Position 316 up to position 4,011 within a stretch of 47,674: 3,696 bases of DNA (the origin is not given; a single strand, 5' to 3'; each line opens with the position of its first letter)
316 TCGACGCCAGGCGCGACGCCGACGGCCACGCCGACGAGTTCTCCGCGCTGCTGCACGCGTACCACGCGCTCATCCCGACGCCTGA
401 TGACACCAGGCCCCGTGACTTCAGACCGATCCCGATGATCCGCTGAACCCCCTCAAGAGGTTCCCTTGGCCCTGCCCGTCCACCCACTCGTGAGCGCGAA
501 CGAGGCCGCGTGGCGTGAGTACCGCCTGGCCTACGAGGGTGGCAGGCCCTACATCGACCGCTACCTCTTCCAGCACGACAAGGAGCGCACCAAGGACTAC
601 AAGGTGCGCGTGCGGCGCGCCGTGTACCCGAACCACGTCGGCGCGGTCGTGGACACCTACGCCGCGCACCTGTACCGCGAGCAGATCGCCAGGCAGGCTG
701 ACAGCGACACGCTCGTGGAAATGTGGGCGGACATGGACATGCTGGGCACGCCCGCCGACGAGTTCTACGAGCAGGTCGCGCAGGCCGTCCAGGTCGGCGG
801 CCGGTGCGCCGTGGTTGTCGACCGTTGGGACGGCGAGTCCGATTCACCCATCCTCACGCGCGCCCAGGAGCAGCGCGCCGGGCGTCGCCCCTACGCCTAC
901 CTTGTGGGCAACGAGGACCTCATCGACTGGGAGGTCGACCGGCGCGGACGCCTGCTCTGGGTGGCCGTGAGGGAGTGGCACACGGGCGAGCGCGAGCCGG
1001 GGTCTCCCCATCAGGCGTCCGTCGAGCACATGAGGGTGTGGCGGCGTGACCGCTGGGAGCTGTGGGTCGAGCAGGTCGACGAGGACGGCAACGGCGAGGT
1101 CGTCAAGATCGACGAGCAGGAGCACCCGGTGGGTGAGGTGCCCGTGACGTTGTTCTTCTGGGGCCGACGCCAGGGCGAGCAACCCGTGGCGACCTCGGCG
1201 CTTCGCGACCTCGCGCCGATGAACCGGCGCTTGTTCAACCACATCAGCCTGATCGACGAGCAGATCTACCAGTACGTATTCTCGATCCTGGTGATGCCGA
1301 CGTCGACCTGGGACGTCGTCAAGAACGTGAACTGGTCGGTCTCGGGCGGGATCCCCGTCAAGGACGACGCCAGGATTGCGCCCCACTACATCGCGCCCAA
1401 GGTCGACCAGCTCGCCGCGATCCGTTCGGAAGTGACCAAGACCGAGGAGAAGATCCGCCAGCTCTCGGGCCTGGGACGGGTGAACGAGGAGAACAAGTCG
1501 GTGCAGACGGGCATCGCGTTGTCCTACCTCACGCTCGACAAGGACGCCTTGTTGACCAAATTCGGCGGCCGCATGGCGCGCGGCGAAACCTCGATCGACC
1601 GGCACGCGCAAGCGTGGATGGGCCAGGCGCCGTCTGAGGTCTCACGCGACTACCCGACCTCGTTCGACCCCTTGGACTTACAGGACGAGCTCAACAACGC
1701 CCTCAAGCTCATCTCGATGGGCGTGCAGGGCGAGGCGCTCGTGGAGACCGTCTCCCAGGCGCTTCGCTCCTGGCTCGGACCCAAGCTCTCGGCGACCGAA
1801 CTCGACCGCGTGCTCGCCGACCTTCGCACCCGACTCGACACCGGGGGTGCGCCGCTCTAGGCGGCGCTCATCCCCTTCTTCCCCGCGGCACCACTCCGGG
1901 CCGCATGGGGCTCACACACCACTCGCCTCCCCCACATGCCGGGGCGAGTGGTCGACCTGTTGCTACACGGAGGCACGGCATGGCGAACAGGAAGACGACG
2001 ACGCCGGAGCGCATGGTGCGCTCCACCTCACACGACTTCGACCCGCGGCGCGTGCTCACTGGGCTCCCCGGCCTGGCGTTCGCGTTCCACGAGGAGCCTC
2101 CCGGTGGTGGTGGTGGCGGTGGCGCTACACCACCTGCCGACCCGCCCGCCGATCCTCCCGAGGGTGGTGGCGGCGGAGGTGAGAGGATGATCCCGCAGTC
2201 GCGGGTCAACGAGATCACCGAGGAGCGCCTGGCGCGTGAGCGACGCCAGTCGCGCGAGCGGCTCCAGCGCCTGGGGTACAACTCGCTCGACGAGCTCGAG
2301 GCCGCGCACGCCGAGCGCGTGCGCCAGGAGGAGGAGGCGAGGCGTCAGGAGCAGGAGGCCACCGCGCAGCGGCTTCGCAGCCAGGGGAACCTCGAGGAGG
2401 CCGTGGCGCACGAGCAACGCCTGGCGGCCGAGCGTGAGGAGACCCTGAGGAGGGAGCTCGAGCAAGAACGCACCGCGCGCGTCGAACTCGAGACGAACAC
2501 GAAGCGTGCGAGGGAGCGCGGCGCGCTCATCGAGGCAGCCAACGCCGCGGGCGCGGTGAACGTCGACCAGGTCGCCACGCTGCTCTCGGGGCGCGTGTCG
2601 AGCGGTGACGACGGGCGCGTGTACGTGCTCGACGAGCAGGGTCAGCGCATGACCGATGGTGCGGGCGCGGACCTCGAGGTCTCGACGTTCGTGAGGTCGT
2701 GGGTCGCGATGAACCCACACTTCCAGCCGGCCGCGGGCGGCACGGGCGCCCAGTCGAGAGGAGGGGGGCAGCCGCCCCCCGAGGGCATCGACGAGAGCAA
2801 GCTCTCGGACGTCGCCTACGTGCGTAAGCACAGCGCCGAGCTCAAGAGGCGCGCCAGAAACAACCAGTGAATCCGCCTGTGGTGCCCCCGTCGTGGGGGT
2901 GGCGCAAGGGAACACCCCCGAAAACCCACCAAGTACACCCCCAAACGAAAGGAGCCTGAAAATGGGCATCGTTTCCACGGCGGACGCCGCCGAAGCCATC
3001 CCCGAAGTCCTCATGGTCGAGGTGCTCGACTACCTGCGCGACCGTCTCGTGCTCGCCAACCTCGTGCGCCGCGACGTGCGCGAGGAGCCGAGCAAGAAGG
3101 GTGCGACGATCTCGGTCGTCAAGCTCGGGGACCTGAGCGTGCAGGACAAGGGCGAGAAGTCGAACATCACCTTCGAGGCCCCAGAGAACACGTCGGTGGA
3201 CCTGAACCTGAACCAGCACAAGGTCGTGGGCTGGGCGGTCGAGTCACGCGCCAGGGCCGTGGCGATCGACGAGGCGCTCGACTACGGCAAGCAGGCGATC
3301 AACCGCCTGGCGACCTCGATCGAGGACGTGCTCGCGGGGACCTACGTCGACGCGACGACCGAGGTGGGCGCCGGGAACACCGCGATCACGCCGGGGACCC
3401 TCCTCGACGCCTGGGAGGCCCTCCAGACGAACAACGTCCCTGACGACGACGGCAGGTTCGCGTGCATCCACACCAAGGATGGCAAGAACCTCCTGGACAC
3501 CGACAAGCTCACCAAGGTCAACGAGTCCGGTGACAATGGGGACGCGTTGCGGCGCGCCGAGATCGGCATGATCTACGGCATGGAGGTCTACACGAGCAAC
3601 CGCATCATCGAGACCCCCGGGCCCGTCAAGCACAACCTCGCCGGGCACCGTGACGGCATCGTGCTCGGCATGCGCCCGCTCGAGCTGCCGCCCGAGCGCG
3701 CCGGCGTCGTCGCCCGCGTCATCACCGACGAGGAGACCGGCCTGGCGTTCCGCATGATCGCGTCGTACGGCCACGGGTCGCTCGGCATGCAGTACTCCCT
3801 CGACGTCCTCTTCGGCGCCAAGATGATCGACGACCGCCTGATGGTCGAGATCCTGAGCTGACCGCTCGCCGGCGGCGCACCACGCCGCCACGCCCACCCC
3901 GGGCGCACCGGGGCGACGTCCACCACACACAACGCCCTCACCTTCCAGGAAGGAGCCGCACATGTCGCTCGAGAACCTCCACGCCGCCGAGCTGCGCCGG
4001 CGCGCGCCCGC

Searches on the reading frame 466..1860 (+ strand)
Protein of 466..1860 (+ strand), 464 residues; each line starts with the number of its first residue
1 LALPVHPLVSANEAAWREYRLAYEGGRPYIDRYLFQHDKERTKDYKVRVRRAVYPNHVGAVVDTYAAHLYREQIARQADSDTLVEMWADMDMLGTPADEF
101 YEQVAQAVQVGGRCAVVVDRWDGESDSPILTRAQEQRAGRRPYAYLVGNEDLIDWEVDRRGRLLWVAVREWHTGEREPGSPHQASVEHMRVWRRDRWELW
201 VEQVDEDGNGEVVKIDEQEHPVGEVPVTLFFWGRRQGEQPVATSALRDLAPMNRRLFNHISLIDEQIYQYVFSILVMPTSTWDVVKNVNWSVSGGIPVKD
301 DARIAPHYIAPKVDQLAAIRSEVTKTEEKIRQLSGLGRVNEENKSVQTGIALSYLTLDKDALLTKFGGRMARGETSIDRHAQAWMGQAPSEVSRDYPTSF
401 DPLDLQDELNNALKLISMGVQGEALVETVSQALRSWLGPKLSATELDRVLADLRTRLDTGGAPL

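Call 27: search_protein_families(library=phrogs, proteins=[window:466-1860:+], max_evalue=0.00001)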
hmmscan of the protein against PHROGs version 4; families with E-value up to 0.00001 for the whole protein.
window:466-1860:+ (464 aa): 2 families
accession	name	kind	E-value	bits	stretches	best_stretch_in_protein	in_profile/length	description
phrog_145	-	head and packaging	9.5e-68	230.1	1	5-419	13-432/493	portal protein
phrog_12458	-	unknown function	1.2e-29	104.5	1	6-225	34-256/265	-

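Call 41: search_dna_similar(collection=phages, query=window:466-1860:+, mode=protein, max_rows=15)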
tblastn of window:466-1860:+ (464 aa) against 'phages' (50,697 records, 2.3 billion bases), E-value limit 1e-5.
Records with a match: 78; places in all: 78; records where one place covers at least 80% of the query: 39.
Best place of each record, by identity: <60% 78.
By first word of the organism name: Xanthomonas 18; Pseudomonas 17; Rhizobium 10; Stenotrophomonas 7; Klebsiella 6; Escherichia 4; Pelagibacter 4; Caudoviricetes 4; Salmonella 2; Nitratiruptor 2; and 4 more.
By host as written in the record: - 9; Xanthomonas sp. 4; Pseudomonas aeruginosa PA14 4; Xanthomonas arboricola pv. juglandis IVIA 1317-1a 4; Pseudomonas syringae pv. actinidiae 3; Stenotrophomonas maltophilia D1585 3; Pseudomonas syringae pv. avii 2; Rhizobium etli CFN42 2; and 38 more.
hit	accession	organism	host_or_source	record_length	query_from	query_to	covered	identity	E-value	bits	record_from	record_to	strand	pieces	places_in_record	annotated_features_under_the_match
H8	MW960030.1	Rhizobium phage RHph_X66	R. phaseoli sv. phaseoli INC 2-5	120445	6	443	94%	29.2%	9e-33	138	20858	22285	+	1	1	putative portal protein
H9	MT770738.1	Rhizobium phage B1VFA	Rhizobium leguminosarum VF39SM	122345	6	443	94%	29.0%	7e-33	138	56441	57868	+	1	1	portal protein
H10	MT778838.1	Rhizobium phage V1VFA-S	-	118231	6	443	94%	28.8%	5e-33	139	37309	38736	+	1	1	portal protein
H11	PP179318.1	Pseudomonas phage Nican01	Pseudomonas syringae CC0094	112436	6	454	97%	26.9%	2e-24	113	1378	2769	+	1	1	portal protein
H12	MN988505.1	Rhizobium phage RHph_N1_10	Rhizobium phaseoli N1_10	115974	6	443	94%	27.4%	1e-35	146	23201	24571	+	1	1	putative phage portal protein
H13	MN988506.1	Rhizobium phage RHph_N1_15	Rhizobium phaseoli N1_15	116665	6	443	94%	27.4%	1e-35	146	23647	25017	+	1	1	hypothetical protein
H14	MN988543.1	Rhizobium phage RHph_N2_6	Rhizobium phaseoli N2_6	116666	6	443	94%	27.4%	1e-35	146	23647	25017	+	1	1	hypothetical protein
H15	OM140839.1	Pseudomonas phage ZY21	Pseudomonas syringae pv. actinidiae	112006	6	454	97%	26.7%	1e-23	110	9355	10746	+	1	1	portal protein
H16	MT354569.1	Pseudomonas phage phiK7B1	Pseudomonas syringae pv. actinidiae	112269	6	454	97%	26.7%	1e-23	110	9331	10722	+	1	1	portal protein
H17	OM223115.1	Pseudomonas phage hairong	Pseudomonas syringae pv. actinidiae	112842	6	454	97%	26.5%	2e-22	107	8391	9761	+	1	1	portal protein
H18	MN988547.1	Rhizobium phage RHph_Y2_11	Rhizobium etli Y2_11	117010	6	443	94%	26.6%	6e-34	141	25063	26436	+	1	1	putative phage portal protein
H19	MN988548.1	Rhizobium phage RHph_Y2_17_1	Rhizobium etli Y2_17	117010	6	443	94%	26.6%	6e-34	141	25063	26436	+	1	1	putative phage portal protein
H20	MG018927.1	Pseudomonas phage nickie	Pseudomonas syringae pv. avii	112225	6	442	94%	26.4%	3e-22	106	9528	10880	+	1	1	portal protein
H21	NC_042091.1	Pseudomonas phage nickie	Pseudomonas syringae pv. avii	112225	6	442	94%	26.4%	3e-22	106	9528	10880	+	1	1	portal protein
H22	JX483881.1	Rhizobium phage RHEph10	Rhizobium etli CFN42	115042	6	443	94%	25.6%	3e-32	136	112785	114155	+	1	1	putative phage portal protein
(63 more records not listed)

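Call 42: search_dna_similar(collection=plasmids, query=window:466-1860:+, mode=protein, max_rows=15)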
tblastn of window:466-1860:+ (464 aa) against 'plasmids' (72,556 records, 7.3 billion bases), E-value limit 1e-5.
Records with a match: 965; places in all: 973; records where one place covers at least 80% of the query: 943.
Best place of each record, by identity: <60% 965.
By first word of the organism name: Klebsiella 341; Escherichia 204; Acinetobacter 145; Enterobacter 91; Yersinia 62; Salmonella 49; Citrobacter 25; Aeromonas 11; Cronobacter 9; Shigella 7; and 14 more.
By predicted mobility (MOB-suite, as given by PLSDB): non-mobilizable 844; mobilizable 104; conjugative 17.
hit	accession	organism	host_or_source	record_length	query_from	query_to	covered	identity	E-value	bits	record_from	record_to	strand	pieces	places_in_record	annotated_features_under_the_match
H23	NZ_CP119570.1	Pararhizobium qamdonense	cell culture,soil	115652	6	463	99%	28.8%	9e-36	148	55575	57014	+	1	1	hypothetical protein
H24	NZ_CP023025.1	Acinetobacter baumannii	Homo sapiens,Bronchial fluid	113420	1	455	98%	27.2%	6e-39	157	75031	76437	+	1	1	phage portal protein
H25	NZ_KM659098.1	Sinorhizobium sp. LM21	Lubin copper mine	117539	6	453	97%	27.4%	5e-34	143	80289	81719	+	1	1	hypothetical protein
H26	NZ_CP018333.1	Acinetobacter baumannii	Homo sapiens,sputum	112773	6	455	97%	27.2%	2e-38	156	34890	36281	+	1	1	phage portal protein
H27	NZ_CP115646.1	Acinetobacter baumannii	Homo sapiens,skin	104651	6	454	97%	27.2%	3e-35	147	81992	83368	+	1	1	phage portal protein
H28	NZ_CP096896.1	Acinetobacter baumannii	Homo sapiens,respiratory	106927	6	454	97%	27.2%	3e-35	147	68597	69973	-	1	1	phage portal protein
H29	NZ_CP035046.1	Acinetobacter baumannii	Homo sapiens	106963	6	454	97%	27.2%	3e-35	147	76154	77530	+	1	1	phage portal protein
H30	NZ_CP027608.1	Acinetobacter baumannii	-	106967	6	454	97%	27.2%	3e-35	147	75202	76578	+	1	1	phage portal protein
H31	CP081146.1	Acinetobacter baumannii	Homo sapiens,respiratory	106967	6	454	97%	27.2%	3e-35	147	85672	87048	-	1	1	phage portal protein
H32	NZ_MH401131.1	Acinetobacter baumannii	-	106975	6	454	97%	27.2%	3e-35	147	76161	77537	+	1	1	phage portal protein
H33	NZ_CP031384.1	Acinetobacter baumannii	Homo sapiens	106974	6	454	97%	27.2%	3e-35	147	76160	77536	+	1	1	phage portal protein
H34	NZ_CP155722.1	Acinetobacter baumannii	Homo sapiens,skin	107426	6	454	97%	27.2%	3e-35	147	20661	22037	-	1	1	phage portal protein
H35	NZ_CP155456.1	Acinetobacter baumannii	Homo sapiens,Tracheal Aspirate/Wash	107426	6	454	97%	27.2%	3e-35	147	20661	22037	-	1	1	phage portal protein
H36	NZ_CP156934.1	Acinetobacter baumannii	Homo sapiens,sputum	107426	6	454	97%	27.2%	3e-35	147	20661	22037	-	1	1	phage portal protein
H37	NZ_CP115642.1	Acinetobacter baumannii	Homo sapiens,sputum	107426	6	454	97%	27.2%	3e-35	147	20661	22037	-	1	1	phage portal protein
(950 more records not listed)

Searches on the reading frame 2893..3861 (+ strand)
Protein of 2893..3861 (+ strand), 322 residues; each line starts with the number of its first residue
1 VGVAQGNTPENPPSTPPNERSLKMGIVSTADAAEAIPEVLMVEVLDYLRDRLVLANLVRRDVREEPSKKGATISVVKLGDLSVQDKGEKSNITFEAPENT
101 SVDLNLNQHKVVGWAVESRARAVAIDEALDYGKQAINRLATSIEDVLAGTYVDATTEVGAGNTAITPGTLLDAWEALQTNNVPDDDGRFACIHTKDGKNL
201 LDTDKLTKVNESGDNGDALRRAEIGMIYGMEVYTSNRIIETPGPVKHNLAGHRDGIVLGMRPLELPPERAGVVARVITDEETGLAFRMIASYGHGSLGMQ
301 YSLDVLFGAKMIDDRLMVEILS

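Call 27: search_protein_families(library=phrogs, proteins=[window:2893-3861:+], max_evalue=0.00001)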
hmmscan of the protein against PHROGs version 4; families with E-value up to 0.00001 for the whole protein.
window:2893-3861:+ (322 aa): 3 families
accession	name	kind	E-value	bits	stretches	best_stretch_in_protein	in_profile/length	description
phrog_283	-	head and packaging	3.4e-41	142.9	2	34-238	7-217/385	major head protein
phrog_267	-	head and packaging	3.5e-22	80.1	1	14-241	24-262/410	major head protein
phrog_544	-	head and packaging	2e-07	31.7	1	29-238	6-216/282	major head protein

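Call 69: search_dna_similar(collection=phages, query=window:2893-3861:+, mode=protein, max_rows=12)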
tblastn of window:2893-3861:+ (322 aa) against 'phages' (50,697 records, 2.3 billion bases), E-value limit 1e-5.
Records with a match: 19; places in all: 19; records where one place covers at least 80% of the query: 6.
Best place of each record, by identity: <60% 19.
By first word of the organism name: Mycobacterium 12; Gordonia 4; Streptomyces 1; Corynebacterium 1; Microcystis 1.
By host as written in the record: Gordonia rubripertincta NRRL B-16540 4; Mycobacterium abscessus GD40 2; Streptomyces mirabilis NRRL B-2400 1; Corynebacterium glutamicum MB001 1; Mycobacterium abscessus GD35 1; Mycobacterium abscessus GD27 1; Mycobacterium abscessus GD57 1; Mycobacterium abscessus GD22 1; and 7 more.
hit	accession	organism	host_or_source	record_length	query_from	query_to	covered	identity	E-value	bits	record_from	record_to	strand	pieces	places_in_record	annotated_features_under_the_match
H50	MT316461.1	Streptomyces phage Galactica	Streptomyces mirabilis NRRL B-2400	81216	37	320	88%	29.4%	7e-18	90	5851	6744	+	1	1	7: major capsid protein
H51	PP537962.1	Gordonia phage Morgana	Gordonia rubripertincta NRRL B-16540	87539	37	313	86%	27.5%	5e-10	66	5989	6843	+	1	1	7: major capsid protein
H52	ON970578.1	Gordonia phage Aleemily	Gordonia rubripertincta NRRL B-16540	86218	37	313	86%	27.1%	5e-10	66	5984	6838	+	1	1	7: major capsid protein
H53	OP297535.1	Gordonia phage ObLaDi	Gordonia rubripertincta NRRL B-16540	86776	37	313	86%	27.1%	5e-10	66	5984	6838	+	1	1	7: major capsid protein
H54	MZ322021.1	Gordonia phage Cafasso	Gordonia rubripertincta NRRL B-16540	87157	37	313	86%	27.1%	5e-10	66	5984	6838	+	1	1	7: major capsid protein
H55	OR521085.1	Corynebacterium phage PSonyx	Corynebacterium glutamicum MB001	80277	37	313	86%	26.2%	2e-12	74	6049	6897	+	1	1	6: major capsid protein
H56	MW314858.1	Mycobacterium phage phiGD20-1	Mycobacterium abscessus GD35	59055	36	244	65%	30.1%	2e-9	64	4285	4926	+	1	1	5: major capsid protein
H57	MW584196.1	Mycobacterium phage prophiGD27-1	Mycobacterium abscessus GD27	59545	36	244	65%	30.1%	2e-9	64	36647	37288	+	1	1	89: major capsid protein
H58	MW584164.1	Mycobacterium phage prophiGD57-2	Mycobacterium abscessus GD57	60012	36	244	65%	30.1%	2e-9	64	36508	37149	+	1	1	89: major capsid protein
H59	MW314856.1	Mycobacterium phage phiGD22-1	Mycobacterium abscessus GD40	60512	36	244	65%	30.1%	2e-9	64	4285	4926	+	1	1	5: major capsid protein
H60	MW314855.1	Mycobacterium phage phiGD23-1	Mycobacterium abscessus GD40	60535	36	244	65%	30.1%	2e-9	64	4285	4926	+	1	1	5: major capsid protein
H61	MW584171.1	Mycobacterium phage prophiGD22-1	Mycobacterium abscessus GD22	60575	36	244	65%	30.1%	2e-9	64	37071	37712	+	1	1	90: major capsid protein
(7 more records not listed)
